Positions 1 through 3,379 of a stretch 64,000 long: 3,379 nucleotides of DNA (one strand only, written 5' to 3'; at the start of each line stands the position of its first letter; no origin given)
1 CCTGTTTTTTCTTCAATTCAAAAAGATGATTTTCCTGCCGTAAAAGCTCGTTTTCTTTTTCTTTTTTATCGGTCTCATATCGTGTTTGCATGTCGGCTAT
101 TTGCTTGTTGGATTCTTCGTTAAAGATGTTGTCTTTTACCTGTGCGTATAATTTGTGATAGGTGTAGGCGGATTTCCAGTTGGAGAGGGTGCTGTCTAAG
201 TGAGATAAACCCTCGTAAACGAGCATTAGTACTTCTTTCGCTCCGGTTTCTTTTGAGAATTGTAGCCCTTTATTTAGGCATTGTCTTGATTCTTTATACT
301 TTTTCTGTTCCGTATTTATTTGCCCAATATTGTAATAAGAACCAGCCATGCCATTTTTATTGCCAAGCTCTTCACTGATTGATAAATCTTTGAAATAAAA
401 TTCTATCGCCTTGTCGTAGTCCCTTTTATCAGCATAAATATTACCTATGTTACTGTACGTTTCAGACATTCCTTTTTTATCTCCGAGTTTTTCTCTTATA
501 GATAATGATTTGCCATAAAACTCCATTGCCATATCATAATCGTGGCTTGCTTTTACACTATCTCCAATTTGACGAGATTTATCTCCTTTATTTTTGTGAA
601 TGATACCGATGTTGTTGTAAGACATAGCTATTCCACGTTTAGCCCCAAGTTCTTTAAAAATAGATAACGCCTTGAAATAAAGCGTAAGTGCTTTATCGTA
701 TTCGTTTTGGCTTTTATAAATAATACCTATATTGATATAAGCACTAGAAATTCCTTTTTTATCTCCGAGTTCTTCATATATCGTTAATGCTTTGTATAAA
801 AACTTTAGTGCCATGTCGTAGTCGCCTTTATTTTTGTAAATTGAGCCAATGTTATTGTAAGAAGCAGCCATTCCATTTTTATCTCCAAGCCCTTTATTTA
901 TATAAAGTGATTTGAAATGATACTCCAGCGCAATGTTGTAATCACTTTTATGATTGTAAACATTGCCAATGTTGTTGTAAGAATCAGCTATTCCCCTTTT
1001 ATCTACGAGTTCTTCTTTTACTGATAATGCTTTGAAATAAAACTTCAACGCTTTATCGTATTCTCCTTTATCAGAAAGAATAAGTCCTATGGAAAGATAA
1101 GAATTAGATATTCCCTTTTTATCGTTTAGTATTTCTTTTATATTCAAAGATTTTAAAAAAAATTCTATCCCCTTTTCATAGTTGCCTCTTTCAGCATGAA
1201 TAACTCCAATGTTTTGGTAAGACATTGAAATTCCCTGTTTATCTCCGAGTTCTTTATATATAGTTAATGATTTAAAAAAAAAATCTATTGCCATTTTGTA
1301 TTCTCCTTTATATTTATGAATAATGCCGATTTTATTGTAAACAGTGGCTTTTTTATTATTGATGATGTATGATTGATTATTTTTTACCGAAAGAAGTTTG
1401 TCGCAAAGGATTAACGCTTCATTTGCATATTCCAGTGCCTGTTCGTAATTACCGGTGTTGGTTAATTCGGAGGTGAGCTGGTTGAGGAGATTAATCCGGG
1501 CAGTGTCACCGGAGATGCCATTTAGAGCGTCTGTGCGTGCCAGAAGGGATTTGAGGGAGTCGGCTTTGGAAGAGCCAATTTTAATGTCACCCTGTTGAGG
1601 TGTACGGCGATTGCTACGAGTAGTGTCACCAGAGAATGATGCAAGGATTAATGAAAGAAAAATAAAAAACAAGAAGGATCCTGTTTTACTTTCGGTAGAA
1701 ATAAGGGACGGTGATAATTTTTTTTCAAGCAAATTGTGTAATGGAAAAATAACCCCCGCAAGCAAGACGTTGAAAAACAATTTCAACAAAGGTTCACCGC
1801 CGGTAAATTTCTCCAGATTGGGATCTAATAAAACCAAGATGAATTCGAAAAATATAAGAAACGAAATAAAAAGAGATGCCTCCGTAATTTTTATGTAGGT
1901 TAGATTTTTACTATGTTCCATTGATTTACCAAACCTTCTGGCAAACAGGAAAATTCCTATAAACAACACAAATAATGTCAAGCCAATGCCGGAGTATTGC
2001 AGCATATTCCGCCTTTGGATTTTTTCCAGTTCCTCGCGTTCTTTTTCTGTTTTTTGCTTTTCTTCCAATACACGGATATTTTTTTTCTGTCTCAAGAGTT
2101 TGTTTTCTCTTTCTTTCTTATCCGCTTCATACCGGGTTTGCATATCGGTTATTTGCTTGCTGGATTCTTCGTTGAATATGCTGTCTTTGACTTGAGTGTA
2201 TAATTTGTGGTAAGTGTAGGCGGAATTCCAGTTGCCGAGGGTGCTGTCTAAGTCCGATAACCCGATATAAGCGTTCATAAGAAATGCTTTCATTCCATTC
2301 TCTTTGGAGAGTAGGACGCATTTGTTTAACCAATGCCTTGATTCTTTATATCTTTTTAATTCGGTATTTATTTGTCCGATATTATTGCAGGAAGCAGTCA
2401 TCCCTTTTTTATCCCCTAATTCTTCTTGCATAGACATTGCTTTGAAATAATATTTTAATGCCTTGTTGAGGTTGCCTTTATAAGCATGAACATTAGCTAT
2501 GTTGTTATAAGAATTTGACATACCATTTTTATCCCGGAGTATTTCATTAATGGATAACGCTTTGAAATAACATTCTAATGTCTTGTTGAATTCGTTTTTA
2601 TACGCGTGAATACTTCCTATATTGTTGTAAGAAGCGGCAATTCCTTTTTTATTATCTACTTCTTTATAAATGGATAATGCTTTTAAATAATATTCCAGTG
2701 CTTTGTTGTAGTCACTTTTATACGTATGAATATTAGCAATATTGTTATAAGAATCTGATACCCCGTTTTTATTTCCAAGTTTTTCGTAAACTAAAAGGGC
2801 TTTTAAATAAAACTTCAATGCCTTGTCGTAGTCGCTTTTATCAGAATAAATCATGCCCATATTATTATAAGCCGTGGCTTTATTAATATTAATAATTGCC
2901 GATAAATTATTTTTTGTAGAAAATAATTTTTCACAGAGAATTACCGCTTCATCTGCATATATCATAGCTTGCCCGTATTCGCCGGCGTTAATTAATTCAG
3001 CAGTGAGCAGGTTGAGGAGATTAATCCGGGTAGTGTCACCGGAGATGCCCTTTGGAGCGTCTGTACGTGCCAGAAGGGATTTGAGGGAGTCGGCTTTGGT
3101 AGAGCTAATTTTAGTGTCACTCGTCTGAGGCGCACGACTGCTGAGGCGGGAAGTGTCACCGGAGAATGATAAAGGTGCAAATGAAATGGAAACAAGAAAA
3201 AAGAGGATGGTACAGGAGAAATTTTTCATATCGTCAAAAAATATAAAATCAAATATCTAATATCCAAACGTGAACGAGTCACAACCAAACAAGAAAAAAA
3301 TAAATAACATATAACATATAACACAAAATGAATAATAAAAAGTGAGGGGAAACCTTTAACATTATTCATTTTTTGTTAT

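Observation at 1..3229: TPR gene of over 1000 codons formed by an in-frame tandem duplication of a TPR, coiled-coil and TM module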

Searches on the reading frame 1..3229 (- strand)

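Call 5: search_protein_families(library=pfam, proteins=[window:1-3229:-], max_evalue=0.01)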
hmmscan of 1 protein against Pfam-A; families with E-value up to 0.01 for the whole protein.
window:1-3229:- (1076 aa): 20 families
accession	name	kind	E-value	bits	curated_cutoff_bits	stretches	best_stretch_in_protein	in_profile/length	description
PF13424.12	TPR_12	-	1.2e-103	339.8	30.1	10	118-190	3-77/77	Tetratricopeptide repeat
PF00515.34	TPR_1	-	2.7e-80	261.6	27.8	11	118-148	1-31/34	Tetratricopeptide repeat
PF13374.12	TPR_10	-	3.3e-70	230.7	27.5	4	788-821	2-35/42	Tetratricopeptide repeat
PF13181.12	TPR_8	-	7.2e-56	182.1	25.7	7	788-819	1-32/34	Tetratricopeptide repeat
PF13176.12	TPR_7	-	3.3e-50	164.3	27.9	4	924-957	1-34/36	Tetratricopeptide repeat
PF07719.23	TPR_2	-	8.6e-50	163.2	27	2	118-148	1-31/34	Tetratricopeptide repeat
PF24885.1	TPR_NPHP3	-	3.3e-20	73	100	4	704-819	95-214/239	Nephrocystin-3 TPR domain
PF14938.12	SNAP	-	2.3e-19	70.4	25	2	748-863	35-150/282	Soluble NSF attachment protein, SNAP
PF13431.12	TPR_17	-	3.4e-14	52.3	24.4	0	114-138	9-33/34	Tetratricopeptide repeat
PF13428.12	TPR_14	-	2.3e-10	40.6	23.5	0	581-609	3-31/44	Tetratricopeptide repeat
PF17874.7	TPR_MalT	-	1.1e-07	31.9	45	1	166-347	9-190/336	MalT-like TPR region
PF13414.12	TPR_11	-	6e-07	29.5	26.8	0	715-758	1-38/42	TPR repeat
PF13432.12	TPR_16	-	4.6e-06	27.4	32.7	0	674-694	37-57/65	Tetratricopeptide repeat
PF10579.15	Rapsyn_N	-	0.00031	21.2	23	0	677-703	52-78/80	Rapsyn N-terminal myristoylation and linker region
PF09442.15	DUF2018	-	0.00034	22.1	25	0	676-709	13-46/83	Domain of unknown function (DUF2018)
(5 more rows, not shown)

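Call 6: search_protein_families(library=ncbifam, proteins=[window:1-3229:-], max_evalue=0.01)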
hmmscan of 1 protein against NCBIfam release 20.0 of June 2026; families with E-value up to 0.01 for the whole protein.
window:1-3229:- (1076 aa): 12 families
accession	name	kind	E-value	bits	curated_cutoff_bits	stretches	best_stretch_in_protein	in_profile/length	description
NF053520.1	HK_Porph_FimS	equivalog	2.8e-92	310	600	6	897-1016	139-258/618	sensor histidine kinase FimS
NF041717.1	HaaA_phane_TPR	equivalog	3.1e-62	210.9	1125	3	625-886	589-850/882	cyclophane-containing RiPP biosynthesis TPR protein HaaT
NF002725.1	PRK02603.1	equivalog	1.2e-34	119.8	143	7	788-911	35-149/173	photosystem I assembly protein Ycf3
NF053617.1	SARPRegAfsRStmc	equivalog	3.1e-31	108.2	1430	4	573-738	730-886/986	SARP-family global regulator AfsR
NF053779.1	BT3442_fam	equivalog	2e-21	76.3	940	4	124-384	108-357/563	BT3442 family protein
NF040586.1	FxSxx_TPR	equivalog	1.1e-13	50.5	300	2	713-851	477-621/830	FxSxx-COOH system tetratricopeptide repeat protein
NF052312.1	T9SS_PorW_SprE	equivalog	7.6e-12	44.7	250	2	924-994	292-360/716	type IX secretion system periplasmic lipoprotein PorW/SprE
NF040959.1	MamA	equivalog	2.7e-11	43.3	200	0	787-857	36-100/204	magnetosome protein MamA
NF033762.1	social_mot_Tgl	equivalog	2.5e-09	36.8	225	0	899-970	83-151/252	social motility TPR repeat lipoprotein Tgl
TIGR02521.1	type_IV_pilW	equivalog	1.8e-07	30.9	154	0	697-817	54-164/234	type IV pilus biogenesis/stability protein PilW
NF033758.1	gliding_GltE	equivalog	3.6e-06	26.2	225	1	828-888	290-345/411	adventurous gliding motility TPR repeat lipoprotein GltE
NF009885.0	PRK13344.1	equivalog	1.5e-05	24.9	152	0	200-231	49-80/132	transcriptional regulator Spx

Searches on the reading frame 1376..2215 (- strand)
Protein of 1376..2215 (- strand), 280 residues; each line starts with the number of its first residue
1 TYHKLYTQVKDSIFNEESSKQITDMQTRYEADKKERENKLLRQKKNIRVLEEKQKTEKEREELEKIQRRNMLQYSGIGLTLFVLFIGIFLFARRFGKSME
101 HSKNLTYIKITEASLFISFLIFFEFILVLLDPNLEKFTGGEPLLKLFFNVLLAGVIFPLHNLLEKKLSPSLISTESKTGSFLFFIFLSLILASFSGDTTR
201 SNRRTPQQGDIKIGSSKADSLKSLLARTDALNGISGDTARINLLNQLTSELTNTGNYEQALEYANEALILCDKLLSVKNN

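Call 11: find_homologous_proteins(query=window:1376-2215:-)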
Query seq(280 aa) (280 aa): 7 proteins with E <= 0.001 among 3318 candidates.
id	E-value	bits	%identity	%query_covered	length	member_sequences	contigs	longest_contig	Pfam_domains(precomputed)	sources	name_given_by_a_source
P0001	2.5e-38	150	47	63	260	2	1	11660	PF00515.35,PF13424.13,PF13176.13,PF13181.13,PF07719.24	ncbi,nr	ncbi:MAG: tetratricopeptide repeat protein, partial [Bacteroidia bacterium]|nr:tetratricopeptide rep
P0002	2.7e-38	150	52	64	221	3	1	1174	-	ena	-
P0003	3.2e-21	94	38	62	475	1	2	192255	PF17874.8,PF00515.35,PF13424.13,PF28559.1,PF13176.13,PF13181.13,PF07719.24,PF13374.13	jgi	jgi:tetratricopeptide (TPR) repeat protein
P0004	2.5e-5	42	42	32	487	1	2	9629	PF13176.13,PF24885.2,PF13428.13,PF13374.13,PF14559.13,PF17874.8,PF00515.35,PF13424.13,PF28559.1,PF21033.5,PF13181.13,PF07719.24,PF13174.13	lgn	-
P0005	6.2e-5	41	33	33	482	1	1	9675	PF13431.13,PF13414.13,PF17874.8,PF10579.15,PF00515.35,PF13424.13,PF13176.13,PF24885.2,PF13181.13,PF07719.24,PF13374.13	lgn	-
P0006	1.9e-4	39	41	32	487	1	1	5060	PF13431.13,PF25058.2,PF13176.13,PF24885.2,PF13428.13,PF13374.13,PF14559.13,PF17874.8,PF00515.35,PF13424.13,PF28559.1,PF21033.5,PF13432.13,PF13181.13,PF07719.24,PF13174.13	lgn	-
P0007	2.7e-4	39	59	10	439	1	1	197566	PF17874.8,PF00515.35,PF13424.13,PF13176.13,PF24885.2,PF14938.13,PF13432.13,PF13181.13,PF07719.24,PF13374.13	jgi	jgi:tetratricopeptide (TPR) repeat protein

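Call 15: find_related_loci(query=window:1376-2215:-, collection=genome_contigs, flank=10000)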
Query seq(280 aa) (280 aa) in genome_contigs; peptide patterns used: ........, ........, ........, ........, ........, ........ (x = any residue, [..] = any of these).
419 stretches matched a pattern; 5 encode a relative of the query (tblastn E <= 1e-3); 5 distinct loci.
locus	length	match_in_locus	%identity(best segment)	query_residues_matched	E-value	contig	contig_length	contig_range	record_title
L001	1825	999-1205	34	9-100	9e-9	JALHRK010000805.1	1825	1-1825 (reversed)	MAG: Saprospiraceae bacterium isolate maxbin.128_sub c_000000174375, whole genome shotgun sequence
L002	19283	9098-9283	30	9-90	1e-7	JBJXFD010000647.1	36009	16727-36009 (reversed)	MAG: Saprospiraceae bacterium isolate F1F2.bin.554 k127_6054423, whole genome shotgun sequence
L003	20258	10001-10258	30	9-115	5e-7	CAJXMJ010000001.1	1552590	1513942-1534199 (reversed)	MAG TPA_asm: uncultured Aliifodinibius sp. isolate SRR6201609_bin.7_MetaBAT_v2.12.1_MAG genome assembly, contig: NODE_2_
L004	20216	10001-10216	34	177-274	3e-6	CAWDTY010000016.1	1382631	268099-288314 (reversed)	MAG: uncultured Chitinophagaceae bacterium isolate MFD05442.bin.1.288 genome assembly, contig: contig_9424, whole genome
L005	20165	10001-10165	38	2-55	9e-6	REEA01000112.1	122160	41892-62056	MAG: Bacteroidia bacterium isolate GEM2.Bin73 NODE_57_length_122160_cov_11.3562, whole genome shotgun sequence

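Call 16: find_encoding_contigs(protein=P0003, flank=6000, max_places=3)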
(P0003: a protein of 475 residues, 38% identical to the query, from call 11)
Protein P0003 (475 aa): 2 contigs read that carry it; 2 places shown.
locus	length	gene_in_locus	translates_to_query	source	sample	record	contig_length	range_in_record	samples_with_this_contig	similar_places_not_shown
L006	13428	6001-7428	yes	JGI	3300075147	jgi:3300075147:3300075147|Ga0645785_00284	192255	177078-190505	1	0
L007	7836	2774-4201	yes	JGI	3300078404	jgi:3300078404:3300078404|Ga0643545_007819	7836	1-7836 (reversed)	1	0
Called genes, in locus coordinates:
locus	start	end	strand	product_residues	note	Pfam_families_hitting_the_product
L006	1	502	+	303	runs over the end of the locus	PF23023:Anti-Pycsar_Apyc1, PF13691:Lactamase_B_4, PF00753:Lactamase_B (weak), PF12706:Lactamase_B_2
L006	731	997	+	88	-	PF01541:GIY-YIG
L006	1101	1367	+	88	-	PF01541:GIY-YIG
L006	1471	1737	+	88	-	PF01541:GIY-YIG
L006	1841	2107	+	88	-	PF01541:GIY-YIG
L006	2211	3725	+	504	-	PF17874:TPR_MalT (faint), PF13181:TPR_8 (faint), PF13374:TPR_10 (faint), PF13424:TPR_12, PF00515:TPR_1, PF07719:TPR_2 (weak), PF24885:TPR_NPHP3 (weak)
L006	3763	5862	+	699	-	PF13176:TPR_7 (faint), PF00515:TPR_1 (weak), PF00515:TPR_1 (weak), PF13374:TPR_10 (weak), PF13424:TPR_12, PF13374:TPR_10 (weak), PF13424:TPR_12, PF07228:SpoIIE, +4 more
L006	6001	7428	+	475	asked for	PF17874:TPR_MalT (faint), PF28559:TPR_SusR (faint), PF13181:TPR_8 (faint), PF13424:TPR_12 (weak), PF00515:TPR_1, PF07719:TPR_2 (weak), PF13424:TPR_12, PF13424:TPR_12 (weak), +2 more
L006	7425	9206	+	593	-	PF17874:TPR_MalT (faint), PF13424:TPR_12, PF28559:TPR_SusR (faint), PF13174:TPR_6 (faint), PF00515:TPR_1 (weak), PF07719:TPR_2 (weak), PF13374:TPR_10 (weak), PF13424:TPR_12, +3 more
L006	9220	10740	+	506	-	PF17874:TPR_MalT (faint), PF00515:TPR_1 (faint), PF07719:TPR_2 (faint), PF13176:TPR_7 (faint), PF13374:TPR_10 (weak), PF13424:TPR_12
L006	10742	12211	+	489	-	PF28559:TPR_SusR (weak), PF13424:TPR_12, PF00515:TPR_1, PF07719:TPR_2 (weak), PF13181:TPR_8 (weak), PF13374:TPR_10 (weak), PF13424:TPR_12, PF00515:TPR_1 (weak), +4 more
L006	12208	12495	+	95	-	-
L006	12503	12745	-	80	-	-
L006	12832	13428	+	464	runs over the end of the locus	PF13374:TPR_10 (faint), PF13424:TPR_12 (faint), PF07719:TPR_2 (faint), PF13181:TPR_8 (faint), PF00515:TPR_1 (faint)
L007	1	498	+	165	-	?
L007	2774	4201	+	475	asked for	PF17874:TPR_MalT (faint), PF28559:TPR_SusR (faint), PF13181:TPR_8 (faint), PF13424:TPR_12 (weak), PF00515:TPR_1, PF07719:TPR_2 (weak), PF13424:TPR_12, PF13424:TPR_12 (weak), +2 more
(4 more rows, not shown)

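Call 17: find_encoding_contigs(protein=P0001, flank=6000, max_places=3)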
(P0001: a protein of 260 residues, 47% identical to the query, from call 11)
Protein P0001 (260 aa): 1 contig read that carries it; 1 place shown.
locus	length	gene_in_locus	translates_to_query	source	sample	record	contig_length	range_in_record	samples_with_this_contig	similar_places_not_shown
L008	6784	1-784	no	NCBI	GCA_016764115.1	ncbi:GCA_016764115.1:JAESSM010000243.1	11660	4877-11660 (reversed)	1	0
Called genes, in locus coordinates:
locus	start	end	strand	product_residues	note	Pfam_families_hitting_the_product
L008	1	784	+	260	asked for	PF00515:TPR_1 (faint), PF07719:TPR_2 (faint), PF13176:TPR_7 (faint), PF13181:TPR_8 (faint), PF13424:TPR_12 (weak)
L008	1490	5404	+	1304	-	PF20009:GEVED, PF13573:SprB (faint), PF13620:CarboxypepD_reg (faint), PF13715:CarbopepD_reg_2 (weak), PF17210:SdrD_B, PF24595:DUF7619, PF18962:Por_Secre_tail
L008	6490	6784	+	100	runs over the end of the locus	-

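Call 18: find_encoding_contigs(protein=P0002, flank=6000, max_places=3)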
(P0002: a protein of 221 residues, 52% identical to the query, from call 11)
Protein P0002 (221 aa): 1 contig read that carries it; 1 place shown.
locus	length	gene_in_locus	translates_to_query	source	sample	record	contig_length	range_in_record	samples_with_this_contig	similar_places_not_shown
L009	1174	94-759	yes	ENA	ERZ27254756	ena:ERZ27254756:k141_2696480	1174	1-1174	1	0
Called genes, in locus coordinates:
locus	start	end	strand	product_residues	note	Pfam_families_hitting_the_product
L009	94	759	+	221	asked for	-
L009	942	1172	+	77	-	?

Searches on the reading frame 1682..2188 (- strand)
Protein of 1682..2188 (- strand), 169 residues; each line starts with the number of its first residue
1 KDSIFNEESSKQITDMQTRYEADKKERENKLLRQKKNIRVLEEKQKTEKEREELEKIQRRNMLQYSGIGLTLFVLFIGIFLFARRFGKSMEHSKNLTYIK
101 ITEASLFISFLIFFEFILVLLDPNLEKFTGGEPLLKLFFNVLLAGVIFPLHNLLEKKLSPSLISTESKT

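Call 74: search_solved_structures(query=window:1682-2188:-, max_evalue=1)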
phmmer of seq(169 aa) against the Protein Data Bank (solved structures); distinct sequences matched with E-value up to 1: 1.
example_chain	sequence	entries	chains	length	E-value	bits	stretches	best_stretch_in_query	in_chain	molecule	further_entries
5fmg_D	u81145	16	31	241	0.05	16.7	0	31-99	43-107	PROTEASOME SUBUNIT ALPHA TYPE | 20S proteasome alpha-4 subunit | Proteasome subunit alpha type-4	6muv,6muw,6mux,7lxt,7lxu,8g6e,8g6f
